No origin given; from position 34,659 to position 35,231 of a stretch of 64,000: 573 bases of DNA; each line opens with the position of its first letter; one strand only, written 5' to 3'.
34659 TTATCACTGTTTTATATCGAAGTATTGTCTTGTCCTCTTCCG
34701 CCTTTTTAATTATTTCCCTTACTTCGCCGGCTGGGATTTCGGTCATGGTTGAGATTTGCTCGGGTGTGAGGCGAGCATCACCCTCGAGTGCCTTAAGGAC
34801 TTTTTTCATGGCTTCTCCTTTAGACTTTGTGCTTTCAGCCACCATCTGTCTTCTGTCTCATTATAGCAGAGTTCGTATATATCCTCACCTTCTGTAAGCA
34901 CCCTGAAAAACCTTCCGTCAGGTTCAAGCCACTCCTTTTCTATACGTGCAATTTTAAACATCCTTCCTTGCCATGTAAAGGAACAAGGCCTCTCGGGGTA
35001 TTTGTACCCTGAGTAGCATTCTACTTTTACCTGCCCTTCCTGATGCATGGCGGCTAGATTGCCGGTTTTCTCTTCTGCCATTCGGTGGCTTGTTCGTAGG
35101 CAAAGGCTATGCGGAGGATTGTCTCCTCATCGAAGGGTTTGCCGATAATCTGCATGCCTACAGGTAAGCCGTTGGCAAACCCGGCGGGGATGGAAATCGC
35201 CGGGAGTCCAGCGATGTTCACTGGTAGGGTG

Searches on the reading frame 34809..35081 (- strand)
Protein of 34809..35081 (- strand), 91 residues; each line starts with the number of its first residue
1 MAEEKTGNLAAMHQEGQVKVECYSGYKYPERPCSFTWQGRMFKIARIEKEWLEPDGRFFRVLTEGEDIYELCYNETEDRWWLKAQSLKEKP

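Call 3: search_protein_families(library=pfam, proteins=[window:34809-35081:-], max_evalue=1)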
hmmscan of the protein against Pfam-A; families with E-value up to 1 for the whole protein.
seq(91 aa): 1 family
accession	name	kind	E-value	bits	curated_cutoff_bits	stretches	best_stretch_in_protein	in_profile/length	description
PF20114.4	DUF6504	-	1.1e-07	32.5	24.2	2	27-53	22-48/103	Domain of unknown function (DUF6504)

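Call 7: find_homologous_proteins(query=window:34809-35081:-, max_evalue=0.001)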
Query seq(91 aa) (91 aa): 2 proteins with E <= 0.001 among 2 candidates.
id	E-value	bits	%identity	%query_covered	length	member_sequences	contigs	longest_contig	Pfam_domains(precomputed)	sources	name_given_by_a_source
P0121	2.0e-55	203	97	100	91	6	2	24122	PF20114.5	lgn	-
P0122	3.7e-37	144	65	100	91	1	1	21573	PF20114.5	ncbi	-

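Call 21: search_solved_structures(query=A2, max_evalue=10)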
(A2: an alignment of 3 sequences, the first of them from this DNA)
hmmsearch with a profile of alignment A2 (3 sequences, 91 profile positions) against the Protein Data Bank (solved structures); distinct sequences matched with E-value up to 10: 4.
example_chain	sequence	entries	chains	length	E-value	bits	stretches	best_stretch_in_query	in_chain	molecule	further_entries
7yfz_h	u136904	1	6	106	0.69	13.3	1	47-82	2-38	Pam3 plug gp18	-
6q4x_A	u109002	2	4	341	0.9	12.9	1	20-66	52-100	Uncharacterized protein | LmxM MPT-2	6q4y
6q4z_A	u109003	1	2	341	0.98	12.8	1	20-66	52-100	LmxM MPT-2 D94N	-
7znk_C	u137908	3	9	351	1.4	12.3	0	16-44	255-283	THO complex subunit 3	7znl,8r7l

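Call 30: find_homologous_proteins(query=A4, max_evalue=0.001)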
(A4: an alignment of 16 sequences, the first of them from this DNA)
Query A4 (16 sequences) (91 aa, profile of the alignment): 1015 proteins with E <= 0.001 among 1264 candidates; the best 120 are listed.
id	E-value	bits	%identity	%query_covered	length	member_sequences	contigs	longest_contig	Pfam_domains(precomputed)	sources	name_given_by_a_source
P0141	1.0e-34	136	59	73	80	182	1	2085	PF20114.5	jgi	jgi:hypothetical protein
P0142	2.1e-34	135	59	73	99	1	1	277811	PF20114.5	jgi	jgi:hypothetical protein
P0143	6.6e-34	133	55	74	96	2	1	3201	PF20114.5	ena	-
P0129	8.2e-34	133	56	73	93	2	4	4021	-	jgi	-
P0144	8.8e-34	133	55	74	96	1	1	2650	PF20114.5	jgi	jgi:hypothetical protein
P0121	1.3e-33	133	97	100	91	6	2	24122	PF20114.5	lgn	-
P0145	1.5e-33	132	54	74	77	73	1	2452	PF20114.5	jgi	jgi:hypothetical protein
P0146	2.3e-33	132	61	76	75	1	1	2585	PF20114.5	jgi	-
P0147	2.7e-33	131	49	90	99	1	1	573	PF20114.5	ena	-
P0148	3.7e-33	131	52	71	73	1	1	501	PF20114.5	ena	-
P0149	3.9e-33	131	58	74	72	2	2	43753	-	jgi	-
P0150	4.0e-33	131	54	71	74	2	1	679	PF20114.5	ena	-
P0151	4.8e-33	131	49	74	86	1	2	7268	PF20114.5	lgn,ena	-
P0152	8.6e-33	130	49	75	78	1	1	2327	PF20114.5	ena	-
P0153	8.6e-33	130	55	70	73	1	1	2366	PF20114.5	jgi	jgi:hypothetical protein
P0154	9.2e-33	130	59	73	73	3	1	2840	PF20114.5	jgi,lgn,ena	jgi:hypothetical protein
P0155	1.1e-32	129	54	76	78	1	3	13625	PF20114.5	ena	-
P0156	1.4e-32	129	51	74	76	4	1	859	PF20114.5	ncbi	-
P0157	1.5e-32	129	49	74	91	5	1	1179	PF20114.5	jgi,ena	-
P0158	1.5e-32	129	59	76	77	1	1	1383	PF20114.5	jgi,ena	-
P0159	1.6e-32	129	58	70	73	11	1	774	PF20114.5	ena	-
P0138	1.8e-32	129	53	81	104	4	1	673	PF20114.5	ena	-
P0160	1.9e-32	129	56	69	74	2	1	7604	PF20114.5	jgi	jgi:putative sterol carrier protein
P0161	2.1e-32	129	50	73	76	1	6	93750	PF20114.5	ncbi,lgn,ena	-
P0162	2.1e-32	129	55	74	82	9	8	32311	PF20114.5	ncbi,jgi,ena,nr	ncbi:MAG: hypothetical protein J7L92_01125 [Dehalococcoidia bacterium]|nr:hypothetical protein [Deha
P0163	2.1e-32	129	58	73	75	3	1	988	PF20114.5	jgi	-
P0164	2.1e-32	129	59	73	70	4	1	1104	PF20114.5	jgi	-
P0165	2.2e-32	129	52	73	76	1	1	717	PF20114.5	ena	-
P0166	2.3e-32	129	54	69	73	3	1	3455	PF20114.5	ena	-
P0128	2.3e-32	128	52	69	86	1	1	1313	PF20114.5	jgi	jgi:hypothetical protein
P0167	2.5e-32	128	49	71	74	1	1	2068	PF20114.5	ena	-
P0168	2.5e-32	128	50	73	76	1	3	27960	PF20114.5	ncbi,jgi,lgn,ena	-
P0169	2.7e-32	128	52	71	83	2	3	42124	PF20114.5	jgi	-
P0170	2.8e-32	128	52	70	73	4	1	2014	PF20114.5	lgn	-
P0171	2.8e-32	128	51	69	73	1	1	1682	PF20114.5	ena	-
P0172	2.8e-32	128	51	74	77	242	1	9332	PF20114.5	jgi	jgi:hypothetical protein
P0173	2.8e-32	128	52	73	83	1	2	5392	PF20114.5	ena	-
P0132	3.3e-32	128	51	74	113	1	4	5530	PF20114.5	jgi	jgi:hypothetical protein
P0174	3.4e-32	128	51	69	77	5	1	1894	PF20114.5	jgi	-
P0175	3.5e-32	128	47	84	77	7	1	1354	PF20114.5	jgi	-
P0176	3.5e-32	128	52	73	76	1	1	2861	PF20114.5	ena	-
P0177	3.7e-32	128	45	74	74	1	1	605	PF20114.5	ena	-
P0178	3.7e-32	128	54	69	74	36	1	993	PF20114.5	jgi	-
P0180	4.0e-32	128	52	69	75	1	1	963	PF20114.5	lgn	-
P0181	4.2e-32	128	46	74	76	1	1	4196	PF20114.5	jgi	-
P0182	4.3e-32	128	52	69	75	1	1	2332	PF20114.5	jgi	-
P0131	4.4e-32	128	49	69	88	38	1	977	PF20114.5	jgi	-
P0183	4.6e-32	128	56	75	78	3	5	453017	-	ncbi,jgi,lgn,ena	ncbi:MAG: hypothetical protein ABSB38_08965 [Dehalococcoidia bacterium]|jgi:hypothetical protein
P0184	4.6e-32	128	55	70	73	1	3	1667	PF20114.5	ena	-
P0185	4.6e-32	128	51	71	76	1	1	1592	PF20114.5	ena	-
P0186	5.0e-32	127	53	73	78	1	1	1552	PF20114.5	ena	-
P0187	5.1e-32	127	52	74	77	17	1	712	PF20114.5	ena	-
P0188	5.4e-32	127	50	73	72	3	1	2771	PF20114.5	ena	-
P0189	5.5e-32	127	52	71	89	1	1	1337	PF20114.5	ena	-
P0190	5.8e-32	127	51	71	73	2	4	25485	PF20114.5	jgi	-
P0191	5.9e-32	127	54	71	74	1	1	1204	PF20114.5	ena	-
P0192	6.0e-32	127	51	85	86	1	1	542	PF20114.5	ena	-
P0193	6.0e-32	127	54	74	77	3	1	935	PF20114.5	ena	-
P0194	6.4e-32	127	53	75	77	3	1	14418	PF20114.5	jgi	-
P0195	6.5e-32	127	49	71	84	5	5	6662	PF20114.5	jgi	-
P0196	6.5e-32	127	53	70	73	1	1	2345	PF20114.5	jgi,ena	-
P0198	6.6e-32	127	49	74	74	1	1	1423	PF20114.5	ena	-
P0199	6.6e-32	127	52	70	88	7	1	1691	PF20114.5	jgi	-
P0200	6.6e-32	127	52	74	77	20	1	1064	PF20114.5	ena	-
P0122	7.0e-32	127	65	100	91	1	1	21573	PF20114.5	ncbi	-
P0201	7.4e-32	127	54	69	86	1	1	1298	PF20114.5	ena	-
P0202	7.5e-32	127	52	71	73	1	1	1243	PF20114.5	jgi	-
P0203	7.5e-32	127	52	70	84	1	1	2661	PF20114.5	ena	-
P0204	7.7e-32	127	49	77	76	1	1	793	PF20114.5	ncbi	-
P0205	7.7e-32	127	49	77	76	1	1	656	PF20114.5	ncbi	-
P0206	7.9e-32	127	58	80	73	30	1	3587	PF20114.5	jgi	jgi:hypothetical protein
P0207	7.9e-32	127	51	69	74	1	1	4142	PF20114.5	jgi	-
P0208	8.5e-32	127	50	73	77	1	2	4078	PF20114.5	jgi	jgi:uncharacterized protein (UPF0128 family)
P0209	8.7e-32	127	48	73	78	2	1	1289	PF20114.5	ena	-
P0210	9.1e-32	127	52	73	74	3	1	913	PF20114.5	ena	-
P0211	9.2e-32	127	56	68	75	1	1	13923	PF20114.5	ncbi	-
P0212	9.5e-32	127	49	71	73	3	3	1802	PF20114.5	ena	-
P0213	9.9e-32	126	52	71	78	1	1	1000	PF20114.5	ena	-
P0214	1.0e-31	126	57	71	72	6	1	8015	PF20114.5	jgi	jgi:hypothetical protein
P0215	1.0e-31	126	49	74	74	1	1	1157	PF20114.5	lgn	-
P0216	1.1e-31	126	54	74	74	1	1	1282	PF20114.5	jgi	jgi:hypothetical protein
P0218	1.2e-31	126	51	69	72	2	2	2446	PF20114.5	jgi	-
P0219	1.2e-31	126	48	74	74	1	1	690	PF20114.5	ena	-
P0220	1.2e-31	126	47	73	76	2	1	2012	PF20114.5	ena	-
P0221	1.2e-31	126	48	73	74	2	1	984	PF20114.5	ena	-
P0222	1.2e-31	126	55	70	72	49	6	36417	PF20114.5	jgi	jgi:hypothetical protein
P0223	1.2e-31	126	46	74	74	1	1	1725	PF20114.5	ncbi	-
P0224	1.2e-31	126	56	70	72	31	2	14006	PF20114.5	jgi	jgi:hypothetical protein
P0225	1.2e-31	126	55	70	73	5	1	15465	PF20114.5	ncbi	-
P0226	1.3e-31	126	54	74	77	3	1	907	PF20114.5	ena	-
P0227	1.3e-31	126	49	69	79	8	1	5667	PF20114.5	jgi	-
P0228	1.3e-31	126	54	69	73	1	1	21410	PF20114.5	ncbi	-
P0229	1.3e-31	126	48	73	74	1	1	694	PF20114.5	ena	-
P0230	1.3e-31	126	61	73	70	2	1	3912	PF20114.5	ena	-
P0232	1.4e-31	126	51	74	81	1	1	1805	PF20114.5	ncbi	-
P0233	1.4e-31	126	52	71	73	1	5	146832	PF20114.5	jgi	-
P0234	1.4e-31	126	47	73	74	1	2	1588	PF20114.5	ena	-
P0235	1.6e-31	126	52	69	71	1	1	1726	PF20114.5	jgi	jgi:hypothetical protein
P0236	1.6e-31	126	55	74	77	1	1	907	PF20114.5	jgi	jgi:hypothetical protein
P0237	1.6e-31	126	49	71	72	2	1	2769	PF20114.5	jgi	jgi:hypothetical protein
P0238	1.7e-31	126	50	77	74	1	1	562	PF20114.5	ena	-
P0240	1.8e-31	126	51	75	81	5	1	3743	PF20114.5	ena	-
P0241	1.8e-31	126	56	69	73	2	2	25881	PF20114.5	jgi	jgi:hypothetical protein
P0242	1.9e-31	126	52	69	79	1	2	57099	PF20114.5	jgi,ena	-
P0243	2.0e-31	125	47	73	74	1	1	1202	PF20114.5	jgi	jgi:hypothetical protein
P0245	2.1e-31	125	55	70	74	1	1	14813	PF20114.5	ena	-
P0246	2.1e-31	125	47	73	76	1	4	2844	PF20114.5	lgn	-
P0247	2.2e-31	125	52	69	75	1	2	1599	PF20114.5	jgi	-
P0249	2.3e-31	125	49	77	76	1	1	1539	PF20114.5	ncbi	-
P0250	2.3e-31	125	51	74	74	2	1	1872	PF20114.5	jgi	jgi:hypothetical protein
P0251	2.4e-31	125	49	71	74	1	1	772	PF20114.5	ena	-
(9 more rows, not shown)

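Call 31: search_protein_families(library=ncbifam, proteins=[window:34809-35081:-, P0142, P0183], max_evalue=1)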
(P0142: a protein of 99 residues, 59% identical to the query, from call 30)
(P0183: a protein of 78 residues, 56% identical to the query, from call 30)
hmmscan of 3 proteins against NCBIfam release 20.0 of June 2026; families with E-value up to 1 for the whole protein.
window:34809-35081:- (91 aa): 0 families

P0142 (99 aa): 0 families

P0183 (78 aa): 0 families

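Call 32: search_protein_families(library=padloc, proteins=[window:34809-35081:-], max_evalue=1)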
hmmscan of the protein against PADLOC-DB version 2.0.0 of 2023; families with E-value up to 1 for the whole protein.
window:34809-35081:- (91 aa): 0 families

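Call 42: predict_structure(alignment_id=A5)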
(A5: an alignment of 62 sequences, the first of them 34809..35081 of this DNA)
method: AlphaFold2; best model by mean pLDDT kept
length: 91 residues; sequences in the alignment: 62
mean_pLDDT: 73.8   pTM: 0.61
mean pLDDT of the five models: 73.8, 72.9, 72.1, 70.7, 68.9
residues with pLDDT >= 90: 1; 70-90: 60; 50-70: 13; < 50: 17
segments of 3 or more residues with pLDDT < 50: 1-14, 89-91
pLDDT, mean of each block of 10 residues (from residue 1): 42 62 67 85 89 85 87 84 68 44
secondary structure, 60 per line:
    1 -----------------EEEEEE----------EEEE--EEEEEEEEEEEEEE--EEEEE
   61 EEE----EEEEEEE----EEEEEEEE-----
elements in order: E18-23 E34-37 E40-53 E56-63 E68-74 E79-86

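Call 44: find_encoding_contigs(protein=P0142, flank=6000, max_places=3)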
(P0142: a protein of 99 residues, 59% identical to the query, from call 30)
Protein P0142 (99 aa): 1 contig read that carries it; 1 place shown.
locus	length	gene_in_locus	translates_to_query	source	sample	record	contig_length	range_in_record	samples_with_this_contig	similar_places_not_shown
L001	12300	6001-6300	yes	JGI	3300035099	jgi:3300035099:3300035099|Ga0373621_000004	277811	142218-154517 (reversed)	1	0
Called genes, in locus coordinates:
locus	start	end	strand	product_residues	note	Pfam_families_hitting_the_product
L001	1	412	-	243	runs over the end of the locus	PF04015:DUF362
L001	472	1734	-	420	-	PF03453:MoeA_N, PF00994:MoCF_biosynth, PF03454:MoeA_C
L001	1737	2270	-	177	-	PF12804:NTP_transf_3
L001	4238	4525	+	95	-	PF02686:GatC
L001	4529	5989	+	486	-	PF01425:Amidase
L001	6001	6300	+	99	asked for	PF20114:DUF6504 (faint)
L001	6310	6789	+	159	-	PF13412:HTH_24 (weak), PF01037:AsnC_trans_reg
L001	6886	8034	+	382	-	PF00155:Aminotran_1_2, PF01212:Beta_elim_lyase (weak), PF00266:Aminotran_5 (weak), PF01041:DegT_DnrJ_EryC1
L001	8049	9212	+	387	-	PF02771:Acyl-CoA_dh_N, PF02770:Acyl-CoA_dh_M, PF00441:Acyl-CoA_dh_1, PF08028:Acyl-CoA_dh_2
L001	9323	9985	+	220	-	PF01381:HTH_3, PF12844:HTH_19, PF13413:HTH_25 (weak), PF13560:HTH_31 (weak), PF07883:Cupin_2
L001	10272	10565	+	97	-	-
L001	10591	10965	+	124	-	PF01850:PIN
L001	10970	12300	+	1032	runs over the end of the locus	PF02384:N6_Mtase, PF07669:Eco57I (weak), PF18135:Type_ISP_C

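Call 45: find_encoding_contigs(protein=P0183, flank=6000, max_places=3)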
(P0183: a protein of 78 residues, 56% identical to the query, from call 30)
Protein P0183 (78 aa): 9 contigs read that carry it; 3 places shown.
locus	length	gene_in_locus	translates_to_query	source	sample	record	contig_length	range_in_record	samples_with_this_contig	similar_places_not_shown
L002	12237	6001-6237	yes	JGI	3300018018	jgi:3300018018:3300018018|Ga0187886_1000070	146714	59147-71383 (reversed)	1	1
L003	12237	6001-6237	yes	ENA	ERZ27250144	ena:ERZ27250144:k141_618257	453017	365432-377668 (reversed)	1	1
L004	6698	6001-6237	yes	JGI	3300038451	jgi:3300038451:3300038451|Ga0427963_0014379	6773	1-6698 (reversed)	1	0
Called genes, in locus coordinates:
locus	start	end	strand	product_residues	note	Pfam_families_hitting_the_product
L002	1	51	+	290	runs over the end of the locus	PF17827:PrmC_N, PF06325:PrmA, PF10294:Methyltransf_16 (weak), PF05175:MTS, PF12847:Methyltransf_18 (weak), PF13847:Methyltransf_31, PF08242:Methyltransf_12 (weak), PF13649:Methyltransf_25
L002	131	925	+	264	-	PF01012:ETF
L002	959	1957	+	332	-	PF01012:ETF, PF00766:ETF_alpha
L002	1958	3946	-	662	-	PF00009:GTP_EFTU, PF03144:GTP_EFTU_D2, PF22042:EF-G_D2, PF14492:EFG_III, PF03764:EFG_IV, PF00679:EFG_C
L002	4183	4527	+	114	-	PF02686:GatC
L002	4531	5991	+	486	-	PF01425:Amidase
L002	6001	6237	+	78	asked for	-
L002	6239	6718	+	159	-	PF01037:AsnC_trans_reg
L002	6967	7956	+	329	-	PF00155:Aminotran_1_2, PF00266:Aminotran_5 (weak), PF01041:DegT_DnrJ_EryC1, PF01053:Cys_Met_Meta_PP (faint)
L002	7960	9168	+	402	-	PF02771:Acyl-CoA_dh_N, PF02770:Acyl-CoA_dh_M, PF00441:Acyl-CoA_dh_1, PF08028:Acyl-CoA_dh_2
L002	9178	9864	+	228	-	PF01381:HTH_3, PF12844:HTH_19, PF13413:HTH_25 (weak), PF13560:HTH_31, PF07883:Cupin_2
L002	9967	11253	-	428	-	PF00989:PAS, PF08448:PAS_4, PF13426:PAS_9, PF00989:PAS, PF08448:PAS_4, PF13426:PAS_9, PF08447:PAS_3, PF00990:GGDEF, +2 more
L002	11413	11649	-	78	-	-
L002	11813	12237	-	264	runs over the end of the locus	PF00459:Inositol_P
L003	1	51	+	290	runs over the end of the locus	PF17827:PrmC_N, PF06325:PrmA, PF10294:Methyltransf_16 (weak), PF05175:MTS, PF12847:Methyltransf_18 (weak), PF13847:Methyltransf_31, PF08242:Methyltransf_12 (weak), PF13649:Methyltransf_25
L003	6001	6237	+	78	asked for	-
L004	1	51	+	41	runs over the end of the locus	?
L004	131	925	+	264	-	PF01012:ETF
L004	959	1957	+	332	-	PF01012:ETF, PF00766:ETF_alpha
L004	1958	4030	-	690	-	PF00009:GTP_EFTU, PF22042:EF-G_D2, PF03144:GTP_EFTU_D2, PF14492:EFG_III, PF03764:EFG_IV, PF00679:EFG_C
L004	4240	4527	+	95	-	PF02686:GatC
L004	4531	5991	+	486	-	PF01425:Amidase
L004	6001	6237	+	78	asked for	-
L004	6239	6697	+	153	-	?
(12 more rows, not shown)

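Call 46: fold_search(model_id=the predicted structure, library=pdb)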
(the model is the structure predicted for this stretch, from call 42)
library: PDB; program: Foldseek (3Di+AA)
matches with E <= 10: 725; with E <= 0.001: 0
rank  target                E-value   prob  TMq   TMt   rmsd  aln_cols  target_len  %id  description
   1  4c4g                  1.7e-01  0.82  0.31  0.13   3.1        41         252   27  Structure-based design of orally bioavailable pyrrolopyridine inhibitors of the mitotic kinase MPS1 (released 2013-12-04)
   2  5ap5                  2.5e-01  0.75  0.31  0.13   3.2        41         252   27  Naturally Occurring Mutations in the MPS1 Gene Predispose Cells to Kinase Inhibitor Drug Resistance. (released 2015-09-23)
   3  5tr2_A                2.8e-01  0.38  0.27  0.07   7.1        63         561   13  Crystal structure of the D263G missense variant of human PGM1 (released 2017-02-08)
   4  6ke6_AG               3.1e-01  0.93  0.41  0.06   3.5        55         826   16  3.4 angstrom cryo-EM structure of yeast 90S small subunit preribosome (released 2020-08-05)
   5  4bi1                  3.7e-01  0.82  0.34  0.14   3.0        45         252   29  Scaffold Focused Virtual Screening: Prospective Application to the Discovery of TTK Inhibitor (released 2013-05-22)
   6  4cv8                  3.7e-01  0.66  0.31  0.13   3.1        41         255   27  MPS1 kinase with 3-aminopyridin-2-one inhibitors (released 2015-04-08)
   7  5ljj                  3.7e-01  0.66  0.33  0.14   2.9        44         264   27  Crystal structure of human Mps1 (TTK) in complex with Reversine (released 2016-10-12)
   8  6tn9                  3.7e-01  0.60  0.30  0.13   3.3        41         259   24  X-RAY STRUCTURE OF MPS1 IN COMPLEX WITH COMPOUND 16 (released 2020-05-13)
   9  8veh_A                3.9e-01  0.90  0.42  0.21   7.4        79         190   13  Crystal structure of outer membrane lipoprotein carrier protein (LolA) from Rickettsia bellii (released 2023-12-27)
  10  5ap3                  4.1e-01  0.66  0.33  0.14   3.3        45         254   27  Naturally Occurring Mutations in the MPS1 Gene Predispose Cells to Kinase Inhibitor Drug Resistance. (released 2015-09-23)
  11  4bi0                  4.1e-01  0.63  0.33  0.14   3.3        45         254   27  Scaffold Focused Virtual Screening: Prospective Application to the Discovery of TTK Inhibitor (released 2013-05-22)
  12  5ap4                  4.4e-01  0.72  0.32  0.13   2.9        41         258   27  Naturally Occurring Mutations in the MPS1 Gene Predispose Cells to Kinase Inhibitor Drug Resistance. (released 2015-09-23)
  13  4c4i                  4.6e-01  0.60  0.31  0.13   3.1        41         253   27  Structure-based design of orally bioavailable pyrrolopyridine inhibitors of the mitotic kinase MPS1 (released 2013-12-04)
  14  4d2s                  4.6e-01  0.57  0.30  0.13   3.2        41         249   24  Human TTK in complex with a Dyrk1B inhibitor (released 2015-04-22)
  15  5n9s                  4.9e-01  0.75  0.31  0.13   2.8        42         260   28  TTK kinase domain in complex with BAY 1161909 (released 2017-05-31)
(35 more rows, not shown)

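Call 61: search_solved_structures(query=A5, max_evalue=10)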
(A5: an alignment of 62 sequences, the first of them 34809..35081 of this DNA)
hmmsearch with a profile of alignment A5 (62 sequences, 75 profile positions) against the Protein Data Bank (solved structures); distinct sequences matched with E-value up to 10: 5.
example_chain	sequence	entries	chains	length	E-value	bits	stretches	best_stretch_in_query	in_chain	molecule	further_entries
7yfz_h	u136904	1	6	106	0.3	14.3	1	35-70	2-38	Pam3 plug gp18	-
7q58_A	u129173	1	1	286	0.33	14.2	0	60-71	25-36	SAKe6BR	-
9n6e_I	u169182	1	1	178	0.37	14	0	47-60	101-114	L9-targeting immunogen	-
3dxk_C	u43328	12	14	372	0.98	12.6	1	42-73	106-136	Actin-related protein 2/3 complex subunit 1B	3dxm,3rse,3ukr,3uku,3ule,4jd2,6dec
1k8k_C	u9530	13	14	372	0.98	12.6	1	42-73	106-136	ARP2/3 COMPLEX 41 KDA SUBUNIT | Arp2/3 complex 41kDa subunit | Actin-related protein 2/3 complex subunit 1B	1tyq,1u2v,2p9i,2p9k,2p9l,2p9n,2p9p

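Call 65: fold_search(model_id=the predicted structure, library=viral)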
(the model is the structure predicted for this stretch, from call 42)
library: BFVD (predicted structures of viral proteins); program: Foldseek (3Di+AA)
matches with E <= 10: 1001; with E <= 0.001: 0
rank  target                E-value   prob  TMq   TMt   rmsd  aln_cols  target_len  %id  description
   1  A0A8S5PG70            1.8e-02  1.00  0.65  0.59  14.5       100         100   11  Uncharacterized protein [Siphoviridae sp. cthL03]
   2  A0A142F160            3.9e-02  1.00  0.51  0.53   4.5        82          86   15  Shikimate dehydrogenase-like protein [Bacillus phage Shbh1]
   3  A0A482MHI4            6.0e-02  1.00  0.45  0.58   1.4        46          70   13  Uncharacterized protein [Nodularia phage vB_NspS-kac65v161]
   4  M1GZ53                1.0e-01  0.60  0.28  0.14   7.2        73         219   10  (no name in the UniProt tables at hand)
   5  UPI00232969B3         1.1e-01  0.93  0.45  0.43  12.8        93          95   12  (no name look-up for this kind of identifier)
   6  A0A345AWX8            1.1e-01  0.89  0.42  0.24   7.5        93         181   14  (no name in the UniProt tables at hand)
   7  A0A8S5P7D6            1.2e-01  0.98  0.32  0.25   2.9        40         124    2  Lipoprotein [Siphoviridae sp. ctmYS12]
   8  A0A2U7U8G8            1.2e-01  0.89  0.48  0.30  13.3       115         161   10  Protein kinase catalytic incomplete domain containing protein [Pandoravirus quercus]
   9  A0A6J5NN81            1.4e-01  0.35  0.27  0.19  10.5        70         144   13  Uncharacterized protein [uncultured Caudovirales phage]
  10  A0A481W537            1.6e-01  0.82  0.37  0.25   8.4        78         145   14  Uncharacterized protein [Pseudomonas phage Psa21]
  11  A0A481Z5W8            1.6e-01  0.69  0.38  0.42  10.9        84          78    8  Uncharacterized protein [Pithovirus LCPAC201]
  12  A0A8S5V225            1.9e-01  0.66  0.33  0.29   8.1        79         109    8  Uncharacterized protein [Myoviridae sp. ctJ2i1]
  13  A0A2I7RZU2            2.3e-01  0.23  0.26  0.32  10.0        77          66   14  (no name in the UniProt tables at hand)
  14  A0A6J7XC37            3.1e-01  0.47  0.34  0.39   8.2        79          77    9  Uncharacterized protein [uncultured Caudovirales phage]
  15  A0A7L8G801            3.1e-01  0.41  0.34  0.30   9.7        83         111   12  (no name in the UniProt tables at hand)
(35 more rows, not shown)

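Call 67: find_encoding_contigs(protein=P0161, flank=4000, max_places=2)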
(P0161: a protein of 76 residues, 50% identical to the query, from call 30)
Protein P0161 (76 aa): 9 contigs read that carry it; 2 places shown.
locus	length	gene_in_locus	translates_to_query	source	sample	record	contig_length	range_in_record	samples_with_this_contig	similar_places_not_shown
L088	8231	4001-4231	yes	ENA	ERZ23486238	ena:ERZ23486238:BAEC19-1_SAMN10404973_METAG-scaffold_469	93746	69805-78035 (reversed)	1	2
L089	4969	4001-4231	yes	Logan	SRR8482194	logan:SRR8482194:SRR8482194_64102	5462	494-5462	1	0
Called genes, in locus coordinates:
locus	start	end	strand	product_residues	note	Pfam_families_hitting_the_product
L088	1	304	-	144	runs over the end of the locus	PF01957:NfeD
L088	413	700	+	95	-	PF02686:GatC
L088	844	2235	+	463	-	PF01425:Amidase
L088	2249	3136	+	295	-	-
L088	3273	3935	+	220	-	-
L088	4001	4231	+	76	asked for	PF20114:DUF6504 (faint)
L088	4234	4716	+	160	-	PF13404:HTH_AsnC-type (weak), PF13412:HTH_24, PF01037:AsnC_trans_reg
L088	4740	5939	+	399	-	PF00155:Aminotran_1_2, PF01041:DegT_DnrJ_EryC1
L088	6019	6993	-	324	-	PF00579:tRNA-synt_1b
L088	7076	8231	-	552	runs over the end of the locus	PF03485:Arg_tRNA_synt_N, PF00750:tRNA-synt_1d, PF05746:DALR_1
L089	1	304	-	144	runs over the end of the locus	PF01957:NfeD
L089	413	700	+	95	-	PF02686:GatC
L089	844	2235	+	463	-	PF01425:Amidase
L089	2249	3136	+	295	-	-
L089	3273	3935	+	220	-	-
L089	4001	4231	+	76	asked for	PF20114:DUF6504 (faint)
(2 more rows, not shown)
